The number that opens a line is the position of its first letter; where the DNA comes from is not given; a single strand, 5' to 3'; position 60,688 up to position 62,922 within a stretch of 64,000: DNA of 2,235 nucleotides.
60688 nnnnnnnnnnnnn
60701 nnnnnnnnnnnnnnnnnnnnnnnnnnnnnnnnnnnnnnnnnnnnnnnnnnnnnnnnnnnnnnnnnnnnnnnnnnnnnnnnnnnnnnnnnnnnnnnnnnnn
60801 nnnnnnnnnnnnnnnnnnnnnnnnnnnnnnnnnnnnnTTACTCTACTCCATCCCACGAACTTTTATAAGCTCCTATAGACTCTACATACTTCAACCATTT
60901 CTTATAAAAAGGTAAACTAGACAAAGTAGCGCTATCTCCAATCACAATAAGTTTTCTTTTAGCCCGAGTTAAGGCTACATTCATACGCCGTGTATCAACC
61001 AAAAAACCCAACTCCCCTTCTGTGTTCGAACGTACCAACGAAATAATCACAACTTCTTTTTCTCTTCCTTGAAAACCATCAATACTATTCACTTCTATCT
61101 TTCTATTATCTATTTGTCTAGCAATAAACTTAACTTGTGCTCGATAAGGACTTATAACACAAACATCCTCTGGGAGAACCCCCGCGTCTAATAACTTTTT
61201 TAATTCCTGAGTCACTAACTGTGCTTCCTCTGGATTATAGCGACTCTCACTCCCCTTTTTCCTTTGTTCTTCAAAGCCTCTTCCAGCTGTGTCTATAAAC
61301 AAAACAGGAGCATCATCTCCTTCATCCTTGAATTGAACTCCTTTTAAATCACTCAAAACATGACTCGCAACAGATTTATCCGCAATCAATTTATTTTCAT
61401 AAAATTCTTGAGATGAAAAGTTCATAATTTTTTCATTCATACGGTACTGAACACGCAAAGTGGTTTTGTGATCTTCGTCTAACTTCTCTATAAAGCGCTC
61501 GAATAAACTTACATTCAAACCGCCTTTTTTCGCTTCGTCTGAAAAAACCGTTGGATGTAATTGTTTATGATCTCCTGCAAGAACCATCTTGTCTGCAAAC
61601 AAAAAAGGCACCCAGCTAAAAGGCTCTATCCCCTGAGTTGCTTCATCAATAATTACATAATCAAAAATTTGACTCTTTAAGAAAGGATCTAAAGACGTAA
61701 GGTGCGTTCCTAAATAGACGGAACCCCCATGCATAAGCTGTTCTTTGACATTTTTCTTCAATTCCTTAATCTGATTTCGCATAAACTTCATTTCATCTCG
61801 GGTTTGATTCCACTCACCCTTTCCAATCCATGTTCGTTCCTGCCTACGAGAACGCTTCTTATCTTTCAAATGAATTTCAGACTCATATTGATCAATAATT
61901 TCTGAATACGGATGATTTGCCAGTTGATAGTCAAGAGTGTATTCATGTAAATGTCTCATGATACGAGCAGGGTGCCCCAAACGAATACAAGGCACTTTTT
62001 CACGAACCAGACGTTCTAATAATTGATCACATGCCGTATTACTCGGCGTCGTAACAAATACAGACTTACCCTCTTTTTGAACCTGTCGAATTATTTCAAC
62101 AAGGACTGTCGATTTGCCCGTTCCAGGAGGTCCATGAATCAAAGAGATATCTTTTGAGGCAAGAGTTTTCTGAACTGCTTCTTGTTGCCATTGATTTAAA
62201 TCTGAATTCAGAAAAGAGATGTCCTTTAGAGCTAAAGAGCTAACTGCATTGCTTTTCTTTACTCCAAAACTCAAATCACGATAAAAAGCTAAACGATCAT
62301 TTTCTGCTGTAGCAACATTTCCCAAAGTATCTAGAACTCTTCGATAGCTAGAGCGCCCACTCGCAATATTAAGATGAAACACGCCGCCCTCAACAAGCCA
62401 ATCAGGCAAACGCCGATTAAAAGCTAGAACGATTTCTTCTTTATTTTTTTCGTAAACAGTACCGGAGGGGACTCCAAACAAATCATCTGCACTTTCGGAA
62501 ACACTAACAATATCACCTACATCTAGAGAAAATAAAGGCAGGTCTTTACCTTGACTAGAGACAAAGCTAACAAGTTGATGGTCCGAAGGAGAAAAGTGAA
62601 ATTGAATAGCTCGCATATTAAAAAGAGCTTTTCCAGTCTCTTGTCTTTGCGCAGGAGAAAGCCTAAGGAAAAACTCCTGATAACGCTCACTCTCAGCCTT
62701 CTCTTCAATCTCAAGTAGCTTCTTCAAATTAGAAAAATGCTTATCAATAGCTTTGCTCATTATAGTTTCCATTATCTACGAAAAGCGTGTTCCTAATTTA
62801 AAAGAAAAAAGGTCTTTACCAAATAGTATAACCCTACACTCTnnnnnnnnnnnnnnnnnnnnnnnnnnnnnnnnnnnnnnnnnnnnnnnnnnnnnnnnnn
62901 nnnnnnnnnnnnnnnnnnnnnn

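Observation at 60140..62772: Eukaryote-like IGHMBP2/Upf1-family helicase translationally coupled to an unknown 238-aa protein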

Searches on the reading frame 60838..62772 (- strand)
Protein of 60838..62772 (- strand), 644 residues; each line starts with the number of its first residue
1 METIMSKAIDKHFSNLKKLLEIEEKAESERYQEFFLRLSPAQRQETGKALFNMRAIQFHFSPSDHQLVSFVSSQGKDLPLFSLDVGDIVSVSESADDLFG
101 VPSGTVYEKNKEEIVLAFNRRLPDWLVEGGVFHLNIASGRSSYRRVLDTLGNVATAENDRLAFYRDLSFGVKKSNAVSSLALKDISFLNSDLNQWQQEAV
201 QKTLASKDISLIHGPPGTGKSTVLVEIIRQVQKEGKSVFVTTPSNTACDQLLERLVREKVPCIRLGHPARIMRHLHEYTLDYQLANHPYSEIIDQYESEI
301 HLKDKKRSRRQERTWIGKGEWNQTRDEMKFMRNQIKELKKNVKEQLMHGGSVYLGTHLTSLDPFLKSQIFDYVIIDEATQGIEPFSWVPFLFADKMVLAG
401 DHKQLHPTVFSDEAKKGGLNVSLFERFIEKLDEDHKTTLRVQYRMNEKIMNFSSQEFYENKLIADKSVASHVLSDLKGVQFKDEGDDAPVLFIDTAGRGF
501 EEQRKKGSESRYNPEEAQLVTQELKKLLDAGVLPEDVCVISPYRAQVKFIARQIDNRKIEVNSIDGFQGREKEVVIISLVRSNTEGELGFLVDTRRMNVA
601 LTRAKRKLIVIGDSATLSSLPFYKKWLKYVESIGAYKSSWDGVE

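Call 4: search_protein_families(library=pfam, proteins=[window:60838-62772:-], max_evalue=0.01)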
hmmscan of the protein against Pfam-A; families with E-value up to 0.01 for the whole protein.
window:60838-62772:- (644 aa): 27 families (the best 25 are shown)
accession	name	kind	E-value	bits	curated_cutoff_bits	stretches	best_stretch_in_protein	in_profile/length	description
PF13087.12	AAA_12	-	4.3e-64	216.1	27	1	419-614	1-194/195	AAA domain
PF13086.12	AAA_11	-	1.1e-50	173.3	27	1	192-411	2-256/257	AAA domain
PF13604.12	AAA_30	-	2.8e-13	50.5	27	1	192-254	2-65/191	AAA domain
PF13245.12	AAA_19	-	2.4e-10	41.1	25.1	1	196-405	1-129/134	AAA domain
PF01443.25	Viral_helicase1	-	1.4e-09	38.6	21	1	211-264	2-48/228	Viral superfamily 1 RNA helicase core domain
PF04851.21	ResIII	-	5.5e-07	30.1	22.5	1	191-282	3-74/164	Type III restriction enzyme, res subunit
PF13401.12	AAA_22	-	7e-07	30.1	27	1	207-282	5-82/130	AAA domain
PF00580.27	UvrD-helicase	-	4e-06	27.1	23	1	192-346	1-149/271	UvrD/REP helicase N-terminal domain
PF00270.35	DEAD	-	4.4e-06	27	26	1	194-256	2-66/167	DEAD/DEAH box helicase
PF09848.15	SLFN-g3_helicase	-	1.8e-05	24.7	24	1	208-259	2-55/354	Schlafen group 3, DNA/RNA helicase domain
PF21138.3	SMUBP-2_HCS1_1B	-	3.7e-05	24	27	1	18-120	6-111/129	Helicase SMUBP-2/HCS1, 1B domain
PF13191.12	AAA_16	-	8.1e-05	23.6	32.6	1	208-260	25-64/167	AAA ATPase domain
PF24883.2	NPHP3_N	-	9.5e-05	23.1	24.8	1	197-293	9-109/164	Nephrocystin 3, N-terminal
PF05127.21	NAT10_TcmA_helicase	-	0.00014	22.2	22.7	1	212-256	2-47/176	RNA cytidine acetyltransferase NAT10/TcmA, helicase domain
PF20720.3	nSTAND3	-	0.00085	19.5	27.2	1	199-241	9-51/155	Novel STAND NTPase 3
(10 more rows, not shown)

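Call 5: search_protein_families(library=padloc, proteins=[window:60838-62772:-], max_evalue=0.01)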
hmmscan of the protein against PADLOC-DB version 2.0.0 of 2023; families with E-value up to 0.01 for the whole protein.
window:60838-62772:- (644 aa): 37 families (the best 25 are shown)
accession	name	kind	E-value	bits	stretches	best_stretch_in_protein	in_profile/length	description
PDLC03920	MkoA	-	1.5e-90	303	1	183-619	608-1081/1112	-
PDLC03921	MkoA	-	4e-71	238.2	2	334-617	1259-1570/1607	-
PDLC03924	MkoC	-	4.9e-31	105.7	3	443-618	777-948/1136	-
PDLC05009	PDC-S37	-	8.4e-16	55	2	369-610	937-1193/1550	-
PDLC02895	DpdJ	-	4.3e-13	45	1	368-632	191-472/2112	DpdJ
PDLC02372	Nhi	-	5.2e-09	33.3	1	192-245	183-236/470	-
PDLC01734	typeIV_RecD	-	5.6e-09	32.8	1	191-251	339-398/763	RecD_0_IVD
PDLC02350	AbiO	-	6.2e-09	33.1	1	192-244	179-229/468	AbiO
PDLC04140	mad8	-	2.9e-08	31.6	1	197-339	17-150/314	mads_8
PDLC05066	PDC-S68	-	3.4e-07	26.7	1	196-256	582-645/1202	-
PDLC01148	RecD_like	-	4.2e-07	26.6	1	196-250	317-371/719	RecD/Tra ATPase fused to N-terminal HHH domain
PDLC00127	GajB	-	6.1e-07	26.3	1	189-320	6-130/594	UrvD helicase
PDLC05035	PDC-S53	-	1.9e-06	24.2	1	194-258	497-559/900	-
PDLC01439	typeIV_DinG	-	4.7e-06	23.5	1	198-257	25-84/575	CAS-IV-A; associated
PDLC02194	Hhe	-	6.9e-06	21.5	0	370-464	1381-1482/1911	-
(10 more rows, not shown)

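Call 6: search_protein_families(library=ncbifam, proteins=[window:60838-62772:-], max_evalue=0.01)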
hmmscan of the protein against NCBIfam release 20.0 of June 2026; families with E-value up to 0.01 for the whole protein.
window:60838-62772:- (644 aa): 23 families
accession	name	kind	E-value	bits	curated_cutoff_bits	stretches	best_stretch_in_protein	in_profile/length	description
TIGR00376.1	TIGR00376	hypoth_equivalog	1.1e-156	523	348.9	2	320-637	316-634/639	IGHMBP2 family helicase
NF040671.1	PLuB_AAA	exception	1.5e-66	224.6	999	2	367-629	960-1247/1256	PLuB system helicase-like protein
NF058533.1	antiphage_ProA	equivalog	3.3e-13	48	1500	2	367-610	1301-1556/1903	anti-phage protein ProA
TIGR01448.2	helicase_RecD2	equivalog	1.5e-11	43.2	500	1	189-252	314-376/713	SF1B family DNA helicase RecD2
NF042953.1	Hhe_antiphage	equivalog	1.5e-09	35.9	2000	1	370-482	1282-1399/1797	DUF4011 domain-containing anti-phage protein Hhe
TIGR01447.1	recD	equivalog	6.9e-07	28.2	310.15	1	181-248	139-209/597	exodeoxyribonuclease V subunit alpha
TIGR02768.1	TraA_Ti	equivalog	3.7e-06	25.5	590.45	1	172-251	340-419/751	Ti-type conjugative transfer relaxase TraA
NF004069.0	PRK05580.2-1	equivalog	1e-05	24.2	767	1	180-256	100-175/612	primosomal protein N'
NF004066.1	PRK05580.1-3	equivalog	4.9e-05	21.8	813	1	190-255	251-319/788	primosomal protein N'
NF004071.0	PRK05580.2-3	equivalog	5.6e-05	21.3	1105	1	180-255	190-270/735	primosomal protein N'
NF008276.0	PRK11054.1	equivalog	0.00061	18.4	543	0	418-483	477-542/684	DNA helicase IV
TIGR02785.1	addA_Gpos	equivalog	0.00085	17.2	707.65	0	594-628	860-892/1234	helicase-exonuclease AddAB subunit AddA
NF010487.0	PRK13909.1-4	equivalog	0.0012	17.1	759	0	422-563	385-504/924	RecB-like helicase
NF004072.0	PRK05580.2-4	equivalog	0.0015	16.9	1030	1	181-256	112-186/648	primosomal protein N'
TIGR03117.2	cas_csf4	equivalog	0.0019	16.5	400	1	177-258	117-199/800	type IV CRISPR-associated DEAD/DEAH-box helicase Csf4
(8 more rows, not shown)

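Call 8: search_solved_structures(query=window:60838-62772:-, max_evalue=1e-10)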
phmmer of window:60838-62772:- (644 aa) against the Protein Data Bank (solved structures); distinct sequences matched with E-value up to 1e-10: 22.
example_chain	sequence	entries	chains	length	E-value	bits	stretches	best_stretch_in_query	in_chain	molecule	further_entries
4b3g_A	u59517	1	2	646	9.6e-108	364.5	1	8-640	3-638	DNA-BINDING PROTEIN SMUBP-2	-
4b3f_X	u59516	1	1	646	1.1e-107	364.3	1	8-640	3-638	DNA-BINDING PROTEIN SMUBP-2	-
5eaw_A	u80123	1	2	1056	2.9e-61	211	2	355-621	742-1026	DNA replication ATP-dependent helicase/nuclease DNA2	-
5eax_A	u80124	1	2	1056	2.9e-61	211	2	355-621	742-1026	DNA replication ATP-dependent helicase/nuclease DNA2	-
5ean_A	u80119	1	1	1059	3e-61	211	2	357-621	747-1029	DNA replication ATP-dependent helicase/nuclease DNA2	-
2xzo_A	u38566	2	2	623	5.5e-56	193.6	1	190-631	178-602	REGULATOR OF NONSENSE TRANSCRIPTS 1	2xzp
2gjk_A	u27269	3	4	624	5.5e-56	193.6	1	191-631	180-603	Regulator of nonsense transcripts 1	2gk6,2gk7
6ej5_A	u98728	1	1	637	5.9e-56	193.4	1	191-631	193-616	Regulator of nonsense transcripts 1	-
9qwn_A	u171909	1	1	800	1e-55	192.6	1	190-631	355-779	Isoform 2 of Regulator of nonsense transcripts 1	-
2wjv_A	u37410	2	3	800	1.2e-55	192.4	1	190-631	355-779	REGULATOR OF NONSENSE TRANSCRIPTS 1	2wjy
8rd3_A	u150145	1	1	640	1.3e-45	159.3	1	183-622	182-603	ATP-dependent helicase NAM7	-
2xzl_A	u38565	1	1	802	2.8e-45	158.2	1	182-621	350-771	ATP-DEPENDENT HELICASE NAM7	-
9qdq_A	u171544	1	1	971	5e-45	157.4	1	183-622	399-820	ATP-dependent helicase NAM7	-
8ftm_A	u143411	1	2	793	1.2e-38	136.3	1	340-628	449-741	5'-3' RNA helicase-like protein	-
5mzn_A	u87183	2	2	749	5.7e-38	134.1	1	191-624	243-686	Helicase SEN1,Helicase SEN1 | Helicase SEN1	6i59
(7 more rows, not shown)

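Call 12: find_related_loci(query=window:60838-62772:-, collection=genome_contigs, flank=6000)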
Query window:60838-62772:- (644 aa) in genome_contigs; peptide patterns used: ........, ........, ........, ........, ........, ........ (x = any residue, [..] = any of these).
63 stretches matched a pattern; 28 encode a relative of the query (tblastn E <= 1e-3); 28 distinct loci.
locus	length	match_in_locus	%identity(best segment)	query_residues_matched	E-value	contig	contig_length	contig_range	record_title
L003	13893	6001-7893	53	10-641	0e+0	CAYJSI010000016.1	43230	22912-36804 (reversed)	MAG TPA_asm: uncultured bacterium isolate ERP125453_co1_405 genome assembly, contig: NODE_653_length_43230_cov_10.305038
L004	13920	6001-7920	48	5-643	0e+0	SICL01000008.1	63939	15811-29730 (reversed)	MAG: Candidatus Taenariivivens baikalensis isolate Baikal-deep-G204 BACOMB-C1612, whole genome shotgun sequence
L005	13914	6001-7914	48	5-643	0e+0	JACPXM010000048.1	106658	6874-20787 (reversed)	MAG: Candidatus Omnitrophota bacterium isolate NC_groundwater_837_Pr1_B-0.1um_48_14 Montesol18_Bp1_scaffold_1864037, who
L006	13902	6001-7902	49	10-643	0e+0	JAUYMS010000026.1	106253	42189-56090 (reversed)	MAG: Candidatus Omnitrophota bacterium isolate C24_metabat.bin.98 C24_k141_194505, whole genome shotgun sequence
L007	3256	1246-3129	48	12-641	0e+0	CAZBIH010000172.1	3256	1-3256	MAG TPA_asm: uncultured Planctomycetia bacterium isolate ERP125453_co2_192 genome assembly, contig: NODE_28349_length_32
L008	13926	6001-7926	37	4-641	3e-113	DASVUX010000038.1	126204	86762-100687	MAG TPA_asm: Bacteroidia bacterium isolate SMAG_U3328 k141_423480, whole genome shotgun sequence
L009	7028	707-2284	42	122-644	9e-113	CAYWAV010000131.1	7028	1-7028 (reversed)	MAG TPA_asm: uncultured Chitinophaga sp. isolate SRP128246_co1_111 genome assembly, contig: NODE_29101_length_7028_cov_1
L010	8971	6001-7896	37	16-641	2e-112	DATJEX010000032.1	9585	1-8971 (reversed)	MAG TPA_asm: Bacteroidia bacterium isolate SMAG_U15444 k141_6505560, whole genome shotgun sequence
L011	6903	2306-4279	36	7-641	8e-112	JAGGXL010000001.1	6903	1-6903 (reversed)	MAG: Thermodesulfobacterium sp. isolate AUK151 PB_MBMC_105_c_000000000039, whole genome shotgun sequence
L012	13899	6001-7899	37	13-641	8e-111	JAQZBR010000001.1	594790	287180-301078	MAG: Bacteroidota bacterium isolate C_No_T20_C_bin.137 scaffold_2, whole genome shotgun sequence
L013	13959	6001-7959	36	7-636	5e-110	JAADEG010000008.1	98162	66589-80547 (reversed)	MAG: Thermodesulfobacteriota bacterium isolate L_MetaBat.182 contig-127_60, whole genome shotgun sequence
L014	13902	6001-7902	35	4-641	5e-108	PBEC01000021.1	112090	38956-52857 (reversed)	MAG: Flavobacteriales bacterium isolate SP330 MHASMcontig_2762504, whole genome shotgun sequence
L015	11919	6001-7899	34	9-641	2e-107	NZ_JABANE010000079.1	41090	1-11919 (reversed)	Flammeovirga aprica JL-4 strain ATCC 23126 Scaffold79, whole genome shotgun sequence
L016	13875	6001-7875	38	22-641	7e-107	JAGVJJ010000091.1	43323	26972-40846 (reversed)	MAG: Bacteroidia bacterium isolate SW_35 c_000000035877, whole genome shotgun sequence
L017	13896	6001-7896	35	9-636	4e-106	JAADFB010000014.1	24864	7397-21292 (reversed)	MAG: Campylobacterota bacterium isolate L_MetaBat.71 contig-127_1608, whole genome shotgun sequence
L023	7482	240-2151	51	7-641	6e-164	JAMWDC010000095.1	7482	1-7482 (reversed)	MAG: Candidatus Omnitrophota bacterium isolate QZM4_2.bins.380.Tibet NODE_40623_length_7482_cov_0.916111, whole genome s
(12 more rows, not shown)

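Call 15: search_protein_families(library=pfam, proteins=[L003:8073-8822:+, L004:7942-8547:+, L005:8022-8435:+, L005:8446-9093:+, L006:7902-8627:-, L023:2313-3416:+, L003:3895-5586:+, L004:4830-5951:+, L006:4747-5970:+, L003:2716-3858:+], max_evalue=0.001)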
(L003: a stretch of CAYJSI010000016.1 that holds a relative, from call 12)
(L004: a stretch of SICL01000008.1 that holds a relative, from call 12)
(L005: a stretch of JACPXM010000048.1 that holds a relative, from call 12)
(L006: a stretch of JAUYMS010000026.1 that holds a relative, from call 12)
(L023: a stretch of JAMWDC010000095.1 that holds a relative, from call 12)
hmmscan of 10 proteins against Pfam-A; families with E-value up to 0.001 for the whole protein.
L003:8073-8822:+ (249 aa): 0 families

L004:7942-8547:+ (201 aa): 4 families
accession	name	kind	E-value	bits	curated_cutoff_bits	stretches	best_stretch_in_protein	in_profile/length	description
PF08281.18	Sigma70_r4_2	-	3.6e-18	65.4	25.7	1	138-188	4-54/54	Sigma-70, region 4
PF04542.20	Sigma70_r2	-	6.2e-16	58.4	24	1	31-95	1-67/71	Sigma-70 region 2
PF04545.22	Sigma70_r4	-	2.9e-12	46.4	24.1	1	141-188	1-48/50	Sigma-70, region 4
PF07638.17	Sigma70_ECF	-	1.1e-08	35.7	21.1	1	17-190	8-181/185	ECF sigma factor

L005:8022-8435:+ (137 aa): 0 families

L005:8446-9093:+ (215 aa): 0 families

L006:7902-8627:- (241 aa): 4 families
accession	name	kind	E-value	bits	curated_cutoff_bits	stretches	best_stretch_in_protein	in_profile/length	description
PF13419.12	HAD_2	-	7.2e-15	56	23.8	1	19-208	1-178/178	Haloacid dehalogenase-like hydrolase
PF00702.32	Hydrolase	-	7.8e-15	56.2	26.4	1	18-202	3-191/191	haloacid dehalogenase-like hydrolase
PF13242.12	Hydrolase_like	-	1.1e-13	51.4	22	1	173-232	14-74/75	HAD-hyrolase-like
PF12710.13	HAD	-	2.6e-07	31.7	27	1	20-197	2-187/189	haloacid dehalogenase-like hydrolase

L023:2313-3416:+ (367 aa): 6 families
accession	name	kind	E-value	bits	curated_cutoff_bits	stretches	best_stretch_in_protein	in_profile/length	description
PF07690.21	MFS_1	-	8.6e-56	189.8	33.4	2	2-219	8-231/347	Major Facilitator Superfamily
PF05977.19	MFS_3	-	3.5e-14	52.6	27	1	27-361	47-390/524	Transmembrane secretion effector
PF13347.12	MFS_2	-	1e-13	51.1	27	2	125-344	149-387/427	MFS/sugar transport protein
PF00083.30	Sugar_tr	-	4.7e-11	42.7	22.3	1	224-354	45-181/452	Sugar (and other) transporter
PF12832.13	MFS_1_like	-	2.6e-08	33.8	25.2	1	6-348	15-372/373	MFS_1 like family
PF06609.19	TRI12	-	7.4e-06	25.1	23.2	1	12-162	66-217/599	Fungal trichothecene efflux pump (TRI12)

L003:3895-5586:+ (563 aa): 3 families
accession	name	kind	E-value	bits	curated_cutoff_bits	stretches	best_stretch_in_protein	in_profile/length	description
PF00587.30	tRNA-synt_2b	-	1.3e-31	110.5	29.3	1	96-454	3-179/179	tRNA synthetase class II core domain (G, H, P, S and T)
PF04073.20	tRNA_edit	-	1.2e-23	83.9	25.5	1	257-370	1-118/123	Aminoacyl-tRNA editing domain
PF03129.25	HGTP_anticodon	-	1.5e-20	73.5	21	1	471-561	2-92/94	Anticodon binding domain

L004:4830-5951:+ (373 aa): 4 families
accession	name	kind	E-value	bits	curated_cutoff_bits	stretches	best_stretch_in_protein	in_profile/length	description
PF00817.25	IMS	-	9e-49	165.6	23.2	1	22-169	1-148/148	impB/mucB/samB family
PF11799.13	IMS_C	-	7.1e-19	68.7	20.7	1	255-357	1-100/109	impB/mucB/samB family C-terminal domain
PF21999.2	IMS_HHH_1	-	3.3e-09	37.5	27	1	195-245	2-53/53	DNA polymerase-iota, thumb domain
PF11798.14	IMS_HHH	-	1e-06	29.1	24.4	1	184-209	4-29/32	IMS family HHH motif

L006:4747-5970:+ (407 aa): 5 families
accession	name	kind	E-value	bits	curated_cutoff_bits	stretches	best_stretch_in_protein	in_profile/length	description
PF21269.3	TreT_GT1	-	5.2e-55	185.5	27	1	39-180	1-143/144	Trehalose synthase, N-terminal domain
PF00534.26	Glycos_transf_1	-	2.8e-30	105.6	26.4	1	212-378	5-171/172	Glycosyl transferases group 1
PF13692.12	Glyco_trans_1_4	-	1.3e-18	68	27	1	223-365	2-142/142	Glycosyl transferases group 1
PF20706.3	GT4-conflict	-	3.3e-11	43.2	26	1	239-343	216-323/385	Family 4 Glycosyltransferase in conflict systems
PF13524.12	Glyco_trans_1_2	-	1.9e-05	25.1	25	1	307-395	56-144/144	Glycosyl transferase-like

L003:2716-3858:+ (380 aa): 4 families
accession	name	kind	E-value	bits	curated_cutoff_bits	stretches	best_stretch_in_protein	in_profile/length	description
PF02163.28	Peptidase_M50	-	1.1e-63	214.9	27.2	1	21-352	3-220/221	Peptidase family M50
PF17820.7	PDZ_6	-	5e-10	39.4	27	1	146-193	7-54/54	PDZ domain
PF00595.29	PDZ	-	1.1e-06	29.3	23.2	1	145-191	33-80/81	PDZ domain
PF13180.12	PDZ_2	-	0.00018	22.2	27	1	147-196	22-72/80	PDZ domain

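Call 56: list_cluster_members(proteins=[P0001, P0004, P0005, window:60838-62772:-])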
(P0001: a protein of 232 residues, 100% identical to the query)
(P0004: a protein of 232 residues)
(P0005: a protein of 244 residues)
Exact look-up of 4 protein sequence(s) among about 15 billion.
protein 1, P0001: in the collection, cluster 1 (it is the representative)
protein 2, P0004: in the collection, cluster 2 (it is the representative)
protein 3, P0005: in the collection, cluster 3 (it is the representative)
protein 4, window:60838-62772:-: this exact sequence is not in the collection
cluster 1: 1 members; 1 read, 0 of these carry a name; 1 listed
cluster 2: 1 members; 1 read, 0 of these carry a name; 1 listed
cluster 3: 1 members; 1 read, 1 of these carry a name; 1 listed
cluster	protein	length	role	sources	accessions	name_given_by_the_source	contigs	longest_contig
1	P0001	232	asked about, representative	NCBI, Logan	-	-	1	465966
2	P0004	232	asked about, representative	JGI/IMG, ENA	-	-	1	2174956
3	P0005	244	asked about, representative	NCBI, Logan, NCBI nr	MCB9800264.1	MAG: hypothetical protein H6757_05860 [Candidatus Omnitrophica bacterium] | hypothetical protein [Candidatus Omnitrophota bacterium]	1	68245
